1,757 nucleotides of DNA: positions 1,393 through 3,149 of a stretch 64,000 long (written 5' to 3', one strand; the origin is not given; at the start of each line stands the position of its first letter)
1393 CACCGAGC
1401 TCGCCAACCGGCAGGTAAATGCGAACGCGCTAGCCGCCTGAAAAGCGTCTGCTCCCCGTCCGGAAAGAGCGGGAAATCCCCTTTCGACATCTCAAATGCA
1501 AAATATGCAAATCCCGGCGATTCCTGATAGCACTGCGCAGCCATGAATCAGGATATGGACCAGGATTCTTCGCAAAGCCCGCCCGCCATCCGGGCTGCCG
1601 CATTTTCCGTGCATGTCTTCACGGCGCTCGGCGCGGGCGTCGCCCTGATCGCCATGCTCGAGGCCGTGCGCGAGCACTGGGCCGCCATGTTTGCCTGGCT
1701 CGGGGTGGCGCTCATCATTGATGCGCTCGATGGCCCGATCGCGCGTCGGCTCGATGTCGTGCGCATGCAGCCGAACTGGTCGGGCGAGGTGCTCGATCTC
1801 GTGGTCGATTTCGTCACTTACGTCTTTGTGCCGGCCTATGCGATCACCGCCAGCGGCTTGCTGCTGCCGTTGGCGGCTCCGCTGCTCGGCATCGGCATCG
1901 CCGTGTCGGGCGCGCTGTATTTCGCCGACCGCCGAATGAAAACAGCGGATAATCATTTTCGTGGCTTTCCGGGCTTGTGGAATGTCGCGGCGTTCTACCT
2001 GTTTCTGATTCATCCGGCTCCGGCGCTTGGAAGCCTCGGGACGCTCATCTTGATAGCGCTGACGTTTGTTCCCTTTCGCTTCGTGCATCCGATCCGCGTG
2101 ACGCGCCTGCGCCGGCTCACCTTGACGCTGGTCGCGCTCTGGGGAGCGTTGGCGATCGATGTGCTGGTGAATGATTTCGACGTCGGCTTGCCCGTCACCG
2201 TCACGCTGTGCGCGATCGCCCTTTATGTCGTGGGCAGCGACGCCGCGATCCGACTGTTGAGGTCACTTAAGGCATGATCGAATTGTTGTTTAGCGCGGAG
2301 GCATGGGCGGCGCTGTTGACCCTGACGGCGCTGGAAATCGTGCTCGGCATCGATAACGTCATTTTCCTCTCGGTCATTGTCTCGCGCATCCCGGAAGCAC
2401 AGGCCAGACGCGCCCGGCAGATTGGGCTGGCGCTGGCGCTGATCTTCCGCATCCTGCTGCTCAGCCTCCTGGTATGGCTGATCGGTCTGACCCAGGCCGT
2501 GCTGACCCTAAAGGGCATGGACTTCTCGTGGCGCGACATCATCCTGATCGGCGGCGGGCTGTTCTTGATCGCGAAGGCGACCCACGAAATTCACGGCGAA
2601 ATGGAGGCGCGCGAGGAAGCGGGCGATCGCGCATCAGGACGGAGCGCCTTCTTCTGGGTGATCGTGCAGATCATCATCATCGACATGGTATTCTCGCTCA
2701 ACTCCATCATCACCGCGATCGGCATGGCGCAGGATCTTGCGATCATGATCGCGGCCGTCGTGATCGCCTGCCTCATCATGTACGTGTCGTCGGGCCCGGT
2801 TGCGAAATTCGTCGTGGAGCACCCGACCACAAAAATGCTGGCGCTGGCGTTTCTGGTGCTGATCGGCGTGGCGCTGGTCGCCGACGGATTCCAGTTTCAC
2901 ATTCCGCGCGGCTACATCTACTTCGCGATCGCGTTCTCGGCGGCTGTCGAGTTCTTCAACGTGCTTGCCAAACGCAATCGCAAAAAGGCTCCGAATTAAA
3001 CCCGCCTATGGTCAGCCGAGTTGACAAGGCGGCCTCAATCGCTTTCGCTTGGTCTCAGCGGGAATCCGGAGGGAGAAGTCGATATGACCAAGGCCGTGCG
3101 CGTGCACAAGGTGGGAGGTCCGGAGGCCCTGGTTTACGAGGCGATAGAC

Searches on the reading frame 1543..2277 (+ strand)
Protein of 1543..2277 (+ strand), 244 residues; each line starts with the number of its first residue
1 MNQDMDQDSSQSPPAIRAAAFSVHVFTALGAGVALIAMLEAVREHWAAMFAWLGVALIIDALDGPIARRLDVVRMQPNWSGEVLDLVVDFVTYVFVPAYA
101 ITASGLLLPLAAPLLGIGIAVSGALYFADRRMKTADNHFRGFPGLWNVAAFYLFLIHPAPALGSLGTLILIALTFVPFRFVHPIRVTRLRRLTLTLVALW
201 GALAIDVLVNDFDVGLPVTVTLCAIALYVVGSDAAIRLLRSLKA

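Call 69: search_protein_families(library=pfam, proteins=[window:1543-2277:+], max_evalue=0.01)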
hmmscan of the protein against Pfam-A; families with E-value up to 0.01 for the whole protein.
window:1543-2277:+ (244 aa): 1 family
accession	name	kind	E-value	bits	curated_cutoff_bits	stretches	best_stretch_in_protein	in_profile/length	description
PF01066.26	CDP-OH_P_transf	-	3.3e-06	28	22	1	33-170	17-146/152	CDP-alcohol phosphatidyltransferase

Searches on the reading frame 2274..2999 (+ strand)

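Call 69: search_protein_families(library=pfam, proteins=[window:2274-2999:+], max_evalue=0.01)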
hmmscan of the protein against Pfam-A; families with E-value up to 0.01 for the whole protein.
window:2274-2999:+ (241 aa): 1 family
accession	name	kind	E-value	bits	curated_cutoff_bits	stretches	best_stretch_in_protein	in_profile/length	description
PF03741.22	TerC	-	2.8e-42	144.9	27.8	1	16-204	2-177/178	Integral membrane protein TerC family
